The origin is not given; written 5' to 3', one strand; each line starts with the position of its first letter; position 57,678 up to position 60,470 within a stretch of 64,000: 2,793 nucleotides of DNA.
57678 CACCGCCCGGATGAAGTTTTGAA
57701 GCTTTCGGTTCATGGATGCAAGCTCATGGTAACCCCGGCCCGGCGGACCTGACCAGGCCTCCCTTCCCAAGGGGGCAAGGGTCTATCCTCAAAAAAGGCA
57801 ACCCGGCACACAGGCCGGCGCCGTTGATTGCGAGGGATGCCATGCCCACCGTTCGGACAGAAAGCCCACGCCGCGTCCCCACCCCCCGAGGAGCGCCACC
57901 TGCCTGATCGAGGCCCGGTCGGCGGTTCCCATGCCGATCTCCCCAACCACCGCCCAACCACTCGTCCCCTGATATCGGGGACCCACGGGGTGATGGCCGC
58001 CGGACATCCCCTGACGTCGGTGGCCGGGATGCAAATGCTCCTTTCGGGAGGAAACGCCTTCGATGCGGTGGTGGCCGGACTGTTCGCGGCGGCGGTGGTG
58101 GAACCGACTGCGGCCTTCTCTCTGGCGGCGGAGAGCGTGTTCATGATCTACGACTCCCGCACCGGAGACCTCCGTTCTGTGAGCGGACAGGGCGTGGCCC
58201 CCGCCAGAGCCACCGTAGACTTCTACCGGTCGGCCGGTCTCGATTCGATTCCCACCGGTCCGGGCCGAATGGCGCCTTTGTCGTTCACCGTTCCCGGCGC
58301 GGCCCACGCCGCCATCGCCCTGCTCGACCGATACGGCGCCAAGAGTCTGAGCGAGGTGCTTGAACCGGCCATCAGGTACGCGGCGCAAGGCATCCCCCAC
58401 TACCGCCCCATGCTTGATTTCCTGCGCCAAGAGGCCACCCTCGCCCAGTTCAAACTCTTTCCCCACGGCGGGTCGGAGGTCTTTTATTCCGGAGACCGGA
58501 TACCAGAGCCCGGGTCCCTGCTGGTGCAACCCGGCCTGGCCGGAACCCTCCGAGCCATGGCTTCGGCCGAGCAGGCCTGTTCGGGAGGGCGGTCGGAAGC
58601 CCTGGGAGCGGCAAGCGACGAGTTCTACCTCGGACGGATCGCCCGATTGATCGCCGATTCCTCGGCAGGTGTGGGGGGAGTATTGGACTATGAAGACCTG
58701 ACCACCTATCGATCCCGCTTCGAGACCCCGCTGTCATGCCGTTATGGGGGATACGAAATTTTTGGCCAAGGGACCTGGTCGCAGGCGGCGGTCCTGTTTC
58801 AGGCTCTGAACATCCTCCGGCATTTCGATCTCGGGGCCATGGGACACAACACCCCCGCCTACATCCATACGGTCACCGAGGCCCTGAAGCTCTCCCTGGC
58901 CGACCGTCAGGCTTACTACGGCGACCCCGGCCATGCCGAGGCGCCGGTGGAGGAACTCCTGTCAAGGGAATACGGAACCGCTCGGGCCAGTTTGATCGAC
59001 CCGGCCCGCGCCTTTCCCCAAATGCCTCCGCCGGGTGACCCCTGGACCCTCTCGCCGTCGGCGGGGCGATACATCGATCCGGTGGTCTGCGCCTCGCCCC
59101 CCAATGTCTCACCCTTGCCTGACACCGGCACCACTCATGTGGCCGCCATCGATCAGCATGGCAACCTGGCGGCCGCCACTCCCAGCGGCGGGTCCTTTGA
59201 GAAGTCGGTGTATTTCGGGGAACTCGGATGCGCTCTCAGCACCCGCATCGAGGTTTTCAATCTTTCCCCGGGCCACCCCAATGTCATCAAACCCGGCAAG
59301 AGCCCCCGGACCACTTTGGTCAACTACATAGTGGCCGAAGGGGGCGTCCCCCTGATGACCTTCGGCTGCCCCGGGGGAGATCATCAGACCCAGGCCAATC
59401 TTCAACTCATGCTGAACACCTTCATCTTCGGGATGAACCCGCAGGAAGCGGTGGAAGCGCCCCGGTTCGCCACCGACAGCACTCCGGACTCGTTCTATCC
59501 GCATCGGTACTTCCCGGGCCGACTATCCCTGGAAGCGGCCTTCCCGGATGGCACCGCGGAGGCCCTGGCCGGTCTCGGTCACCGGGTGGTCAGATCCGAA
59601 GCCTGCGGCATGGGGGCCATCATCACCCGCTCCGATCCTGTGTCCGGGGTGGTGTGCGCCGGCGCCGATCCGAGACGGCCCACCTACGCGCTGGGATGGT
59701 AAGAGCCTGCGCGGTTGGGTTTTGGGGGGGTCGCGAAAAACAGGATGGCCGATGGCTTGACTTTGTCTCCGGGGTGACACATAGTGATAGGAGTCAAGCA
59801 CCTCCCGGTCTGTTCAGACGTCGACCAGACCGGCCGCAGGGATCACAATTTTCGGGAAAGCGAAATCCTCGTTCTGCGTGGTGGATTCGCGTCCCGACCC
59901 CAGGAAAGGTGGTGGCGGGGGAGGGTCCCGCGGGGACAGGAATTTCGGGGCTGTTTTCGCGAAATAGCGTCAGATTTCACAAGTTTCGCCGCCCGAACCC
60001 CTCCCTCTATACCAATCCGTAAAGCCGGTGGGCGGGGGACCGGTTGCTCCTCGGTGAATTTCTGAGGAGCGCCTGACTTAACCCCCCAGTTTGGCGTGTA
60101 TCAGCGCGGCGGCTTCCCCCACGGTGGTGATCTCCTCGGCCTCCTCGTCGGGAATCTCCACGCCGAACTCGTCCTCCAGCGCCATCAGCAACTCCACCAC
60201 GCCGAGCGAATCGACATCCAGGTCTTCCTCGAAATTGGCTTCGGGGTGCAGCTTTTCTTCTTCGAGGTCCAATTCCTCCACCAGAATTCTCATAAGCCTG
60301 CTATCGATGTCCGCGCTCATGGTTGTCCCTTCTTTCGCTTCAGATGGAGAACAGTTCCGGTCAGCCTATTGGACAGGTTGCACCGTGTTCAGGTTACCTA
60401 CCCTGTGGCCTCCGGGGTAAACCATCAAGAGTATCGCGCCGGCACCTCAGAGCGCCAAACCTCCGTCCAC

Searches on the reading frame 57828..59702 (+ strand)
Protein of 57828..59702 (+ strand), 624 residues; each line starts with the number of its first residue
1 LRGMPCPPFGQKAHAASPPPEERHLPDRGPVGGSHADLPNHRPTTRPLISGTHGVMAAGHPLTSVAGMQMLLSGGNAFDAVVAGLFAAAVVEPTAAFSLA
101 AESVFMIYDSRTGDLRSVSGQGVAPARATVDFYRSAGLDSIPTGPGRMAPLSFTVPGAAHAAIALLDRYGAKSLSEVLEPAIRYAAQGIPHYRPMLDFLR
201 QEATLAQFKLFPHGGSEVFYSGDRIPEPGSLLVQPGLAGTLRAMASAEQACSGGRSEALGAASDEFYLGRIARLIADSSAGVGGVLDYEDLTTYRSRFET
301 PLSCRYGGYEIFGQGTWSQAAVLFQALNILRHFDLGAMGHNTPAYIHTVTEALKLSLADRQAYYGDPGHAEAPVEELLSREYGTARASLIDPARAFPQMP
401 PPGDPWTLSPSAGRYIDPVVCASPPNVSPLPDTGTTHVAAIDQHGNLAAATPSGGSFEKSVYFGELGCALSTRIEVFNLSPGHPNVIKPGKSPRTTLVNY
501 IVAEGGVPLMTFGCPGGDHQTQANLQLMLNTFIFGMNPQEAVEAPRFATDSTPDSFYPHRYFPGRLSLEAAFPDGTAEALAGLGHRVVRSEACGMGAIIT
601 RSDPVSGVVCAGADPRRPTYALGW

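Call 90: search_protein_families(library=pfam, proteins=[window:57828-59702:+])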
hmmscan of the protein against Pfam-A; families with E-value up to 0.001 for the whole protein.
window:57828-59702:+ (624 aa): 2 families
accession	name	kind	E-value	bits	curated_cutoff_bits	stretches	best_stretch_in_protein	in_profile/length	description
PF01019.26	G_glu_transpept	-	3.3e-106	356.6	27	1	69-618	2-511/512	Gamma-glutamyltranspeptidase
PF01112.23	Asparaginase_2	-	0.00048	19.8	27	0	432-459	175-202/309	Asparaginase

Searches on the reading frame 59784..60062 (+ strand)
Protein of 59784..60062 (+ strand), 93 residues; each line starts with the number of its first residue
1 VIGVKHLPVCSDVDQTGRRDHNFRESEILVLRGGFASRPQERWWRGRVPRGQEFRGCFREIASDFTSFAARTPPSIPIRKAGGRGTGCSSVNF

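Call 46: find_homologous_proteins(query=window:59784-60062:+, max_evalue=0.1)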
Query seq(93 aa) (93 aa): 1 proteins with E <= 0.1 among 3 candidates.
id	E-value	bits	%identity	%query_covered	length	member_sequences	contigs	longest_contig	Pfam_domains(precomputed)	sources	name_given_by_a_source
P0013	4.0e-12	64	52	90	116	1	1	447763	-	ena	-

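Call 47: find_encoding_contigs(protein=P0013, flank=5000, max_places=4)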
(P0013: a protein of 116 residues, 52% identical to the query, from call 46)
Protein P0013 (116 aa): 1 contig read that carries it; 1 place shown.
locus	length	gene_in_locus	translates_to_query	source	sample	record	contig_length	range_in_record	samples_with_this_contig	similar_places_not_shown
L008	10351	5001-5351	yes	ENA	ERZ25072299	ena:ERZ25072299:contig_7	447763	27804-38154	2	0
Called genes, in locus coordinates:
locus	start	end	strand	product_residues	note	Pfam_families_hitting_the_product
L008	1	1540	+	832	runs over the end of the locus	PF02861:Clp_N, PF13191:AAA_16 (weak), PF23569:NBD_SMAX1 (weak), PF00004:AAA, PF17871:AAA_lid_9, PF07724:AAA_2, PF07728:AAA_5, PF10431:ClpB_D2-small, +7 more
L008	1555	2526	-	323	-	PF10343:Q_salvage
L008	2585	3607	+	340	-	PF02608:Bmp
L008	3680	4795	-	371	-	PF02720:DUF222, PF01844:HNH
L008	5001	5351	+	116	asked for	-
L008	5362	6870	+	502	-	PF00005:ABC_tran, PF13304:AAA_21 (faint), PF00005:ABC_tran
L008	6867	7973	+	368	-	PF02653:BPD_transp_2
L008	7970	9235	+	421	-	PF02653:BPD_transp_2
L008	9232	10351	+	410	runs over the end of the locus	PF00067:p450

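Call 90: search_protein_families(library=pfam, proteins=[L008:3680-4795:-])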
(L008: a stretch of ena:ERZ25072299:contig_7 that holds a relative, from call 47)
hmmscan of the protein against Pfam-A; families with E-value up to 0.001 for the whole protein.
L008:3680-4795:- (371 aa): 4 families
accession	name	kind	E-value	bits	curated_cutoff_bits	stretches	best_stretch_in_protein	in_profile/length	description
PF02720.22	DUF222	-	2.5e-26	93.2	24.4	1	23-304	13-306/306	Domain of unknown function (DUF222)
PF01844.29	HNH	-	4.2e-09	36.8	21.4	1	307-350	1-47/47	HNH endonuclease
PF13391.12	HNH_2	-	0.00022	21.4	21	1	307-361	1-47/66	HNH endonuclease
PF14279.12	HNH_5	-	0.0008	19.7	27.5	0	307-348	1-44/56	HNH endonuclease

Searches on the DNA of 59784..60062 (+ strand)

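Call 86: search_rna_families(sources=[L074, L008, L005], threshold=gathering)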
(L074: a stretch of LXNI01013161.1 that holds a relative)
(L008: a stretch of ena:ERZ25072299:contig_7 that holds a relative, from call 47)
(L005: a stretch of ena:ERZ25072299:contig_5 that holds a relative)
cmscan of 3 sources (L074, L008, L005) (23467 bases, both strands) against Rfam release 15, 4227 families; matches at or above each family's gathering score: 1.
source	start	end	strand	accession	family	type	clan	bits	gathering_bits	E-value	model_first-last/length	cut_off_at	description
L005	2081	2172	-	RF01852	tRNA-Sec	Gene; tRNA;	CL00001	76.5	47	2.2e-14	1-91/91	no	Selenocysteine transfer RNA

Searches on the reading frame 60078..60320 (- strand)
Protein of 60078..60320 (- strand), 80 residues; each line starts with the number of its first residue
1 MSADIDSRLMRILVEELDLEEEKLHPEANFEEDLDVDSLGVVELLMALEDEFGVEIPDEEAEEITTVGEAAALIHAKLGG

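Call 90: search_protein_families(library=pfam, proteins=[window:60078-60320:-])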
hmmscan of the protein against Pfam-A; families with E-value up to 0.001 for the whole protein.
window:60078-60320:- (80 aa): 1 family
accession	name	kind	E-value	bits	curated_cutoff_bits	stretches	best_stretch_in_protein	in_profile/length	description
PF00550.31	PP-binding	-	8e-16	58.5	20.8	1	8-74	2-67/67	Phosphopantetheine attachment site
